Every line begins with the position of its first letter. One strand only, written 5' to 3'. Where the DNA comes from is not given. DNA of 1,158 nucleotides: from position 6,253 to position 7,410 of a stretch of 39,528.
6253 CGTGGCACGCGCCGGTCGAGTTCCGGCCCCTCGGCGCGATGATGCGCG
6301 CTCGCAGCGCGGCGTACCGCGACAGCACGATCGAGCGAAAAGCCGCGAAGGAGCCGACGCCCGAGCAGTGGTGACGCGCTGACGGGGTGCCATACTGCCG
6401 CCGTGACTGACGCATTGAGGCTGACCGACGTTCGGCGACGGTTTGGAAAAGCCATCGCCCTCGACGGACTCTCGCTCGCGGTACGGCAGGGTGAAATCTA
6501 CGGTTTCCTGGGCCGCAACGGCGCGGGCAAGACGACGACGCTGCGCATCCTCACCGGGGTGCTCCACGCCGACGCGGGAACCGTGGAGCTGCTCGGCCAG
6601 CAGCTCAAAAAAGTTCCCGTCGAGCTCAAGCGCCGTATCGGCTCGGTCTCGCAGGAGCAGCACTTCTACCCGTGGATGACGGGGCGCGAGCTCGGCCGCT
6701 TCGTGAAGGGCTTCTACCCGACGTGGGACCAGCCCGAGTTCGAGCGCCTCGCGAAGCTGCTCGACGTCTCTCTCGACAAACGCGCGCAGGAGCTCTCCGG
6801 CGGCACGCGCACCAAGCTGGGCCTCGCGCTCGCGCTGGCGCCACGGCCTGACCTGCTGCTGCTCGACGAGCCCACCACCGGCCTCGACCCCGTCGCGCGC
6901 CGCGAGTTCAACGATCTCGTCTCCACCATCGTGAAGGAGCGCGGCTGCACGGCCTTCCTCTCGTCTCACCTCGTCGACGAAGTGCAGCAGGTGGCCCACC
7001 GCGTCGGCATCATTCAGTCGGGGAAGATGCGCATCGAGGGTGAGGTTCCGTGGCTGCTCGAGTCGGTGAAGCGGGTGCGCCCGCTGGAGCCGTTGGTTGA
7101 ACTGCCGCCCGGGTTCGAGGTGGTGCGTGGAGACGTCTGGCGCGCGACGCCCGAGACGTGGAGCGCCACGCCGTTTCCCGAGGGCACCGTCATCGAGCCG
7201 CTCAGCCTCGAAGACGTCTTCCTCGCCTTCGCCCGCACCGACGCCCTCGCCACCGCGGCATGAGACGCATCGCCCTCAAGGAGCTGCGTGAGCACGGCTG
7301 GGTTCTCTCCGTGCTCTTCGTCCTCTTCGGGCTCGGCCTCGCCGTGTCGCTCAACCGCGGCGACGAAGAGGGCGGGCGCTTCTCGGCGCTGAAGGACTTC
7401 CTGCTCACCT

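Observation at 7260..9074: Asymmetric pair: one permease-peptidase fusion has lost its zinc-binding motif (pseudo-peptidase partner)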

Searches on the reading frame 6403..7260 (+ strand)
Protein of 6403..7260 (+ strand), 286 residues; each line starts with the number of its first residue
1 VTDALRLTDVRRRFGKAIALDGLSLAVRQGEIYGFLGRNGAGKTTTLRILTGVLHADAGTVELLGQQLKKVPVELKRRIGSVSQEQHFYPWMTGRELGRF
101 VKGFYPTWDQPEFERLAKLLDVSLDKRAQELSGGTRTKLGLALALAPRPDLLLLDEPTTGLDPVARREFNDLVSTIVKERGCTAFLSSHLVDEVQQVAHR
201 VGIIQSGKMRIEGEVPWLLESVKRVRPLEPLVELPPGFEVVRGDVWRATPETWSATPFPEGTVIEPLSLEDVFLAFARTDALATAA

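Call 5: search_protein_families(library=pfam, proteins=[window:6403-7260:+], max_evalue=1)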
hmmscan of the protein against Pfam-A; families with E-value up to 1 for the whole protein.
window:6403-7260:+ (286 aa): 7 families
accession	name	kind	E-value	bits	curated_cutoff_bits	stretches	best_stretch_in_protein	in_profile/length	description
PF00005.33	ABC_tran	-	1.6e-29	103.7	25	1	20-159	1-137/137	ABC transporter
PF13304.12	AAA_21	-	2.6e-12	47.9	27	2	128-189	235-298/304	AAA domain, putative AbiEii toxin, Type IV TA system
PF13604.12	AAA_30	-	0.0034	17.6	27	1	32-80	20-67/191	AAA domain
PF13043.11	DUF3903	-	0.033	14.5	26.4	0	9-20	16-27/40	Domain of unknown function (DUF3903)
PF25199.1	nSTAND_NTPase5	-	0.053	13.8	34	1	3-61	13-73/145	Novel STAND NTPase 5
PF13476.12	AAA_23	-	0.054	14.6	27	1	34-58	23-47/201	AAA domain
PF13175.12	AAA_15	-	0.14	12.2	32.1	0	35-54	28-47/374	AAA ATPase domain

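Call 6: search_protein_families(library=ncbifam, proteins=[window:6403-7260:+], max_evalue=1)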
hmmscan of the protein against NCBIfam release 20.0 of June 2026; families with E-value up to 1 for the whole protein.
window:6403-7260:+ (286 aa): 198 families (the best 25 are shown)
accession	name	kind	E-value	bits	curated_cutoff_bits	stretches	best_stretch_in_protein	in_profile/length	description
TIGR01188.1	drrA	subfamily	2.1e-49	168.4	312.45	1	13-215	2-208/302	daunorubicin resistance ABC transporter, ATP-binding protein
NF033858.1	ABC2_perm_RbbA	equivalog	1.3e-44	152.4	1050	1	5-213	267-479/909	ribosome-associated ATPase/putative transporter RbbA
NF047565.1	PSM_export_PmtA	equivalog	2.7e-44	151.6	350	1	16-226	13-223/282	phenol-soluble modulin export ABC transporter ATP-binding protein PmtA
TIGR03522.1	GldA_ABC_ATP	equivalog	3.6e-42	144.8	402.6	1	5-216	3-217/301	gliding motility-associated ABC transporter ATP-binding subunit GldA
TIGR03740.1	galliderm_ABC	subfamily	6.3e-42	143.8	309.75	1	6-214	2-207/223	lantibiotic protection ABC transporter ATP-binding subunit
NF010060.0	PRK13537.1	equivalog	1.7e-41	142.1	521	1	3-220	14-235/314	nodulation factor ABC transporter ATP-binding protein NodI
TIGR03864.1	PQQ_ABC_ATP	hypoth_equivalog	1.8e-39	135.6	302.25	1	4-219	1-220/236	ABC transporter, ATP-binding subunit, PQQ-dependent alcohol dehydrogenase system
NF010059.0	PRK13536.1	equivalog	2.1e-35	122.1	549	1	4-218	43-261/342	nodulation factor ABC transporter ATP-binding protein NodI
TIGR04406.1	LPS_export_lptB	equivalog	4.7e-35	121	240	1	5-221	2-225/239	LPS export ABC transporter ATP-binding protein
TIGR01288.1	nodI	equivalog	2.2e-34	118.9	424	1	4-219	4-223/303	nodulation factor ABC transporter ATP-binding protein NodI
TIGR03410.1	urea_trans_UrtE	equivalog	9.9e-34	116.8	285.8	1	5-214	1-215/230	urea ABC transporter ATP-binding subunit UrtE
TIGR04521.1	ECF_ATPase_2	equivalog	8.1e-32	110.4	330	2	121-226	135-240/279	energy-coupling factor transporter ATPase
TIGR00968.1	3a0106s01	subfamily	3.2e-30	105.4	342.75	1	7-210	3-210/237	sulfate ABC transporter ATP-binding protein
TIGR03265.1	PhnT2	equivalog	4e-30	105.2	457.7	1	3-210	3-214/353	putative 2-aminoethylphosphonate ABC transporter ATP-binding protein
NF011967.0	PRK15439.1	equivalog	3.1e-29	101.8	586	2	109-210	379-482/510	autoinducer 2 ABC transporter ATP-binding protein LsrA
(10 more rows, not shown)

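Call 50: search_protein_families(library=padloc, proteins=[window:6403-7260:+], max_evalue=0.01)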
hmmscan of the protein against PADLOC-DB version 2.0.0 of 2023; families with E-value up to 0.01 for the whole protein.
window:6403-7260:+ (286 aa): 10 families
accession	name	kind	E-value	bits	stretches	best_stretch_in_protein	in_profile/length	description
PDLC04135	mad3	-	3.1e-23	80.9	2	125-205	258-338/374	mads_3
PDLC02980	AriA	-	9.2e-14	50.1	1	91-189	176-298/304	-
PDLC04140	mad8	-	1.6e-10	39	1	19-196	16-239/314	mads_8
PDLC04175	HEC-01A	-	8.2e-05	19.8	1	127-193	245-314/363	-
PDLC04242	PDC-M01A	-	0.00016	18.1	0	31-88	217-273/566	-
PDLC04214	HEC-02A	-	0.00047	17.5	0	151-189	240-277/338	-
PDLC04236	PDC-M01A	-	0.00077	16.6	0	31-60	64-93/388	-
PDLC02914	ATPase-Toprim_I-B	-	0.00092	16.5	0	148-189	202-243/443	-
PDLC04235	PDC-M01A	-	0.0016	15.4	0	31-61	187-217/510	-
PDLC04180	HEC-01A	-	0.008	13.4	0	127-192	251-319/382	-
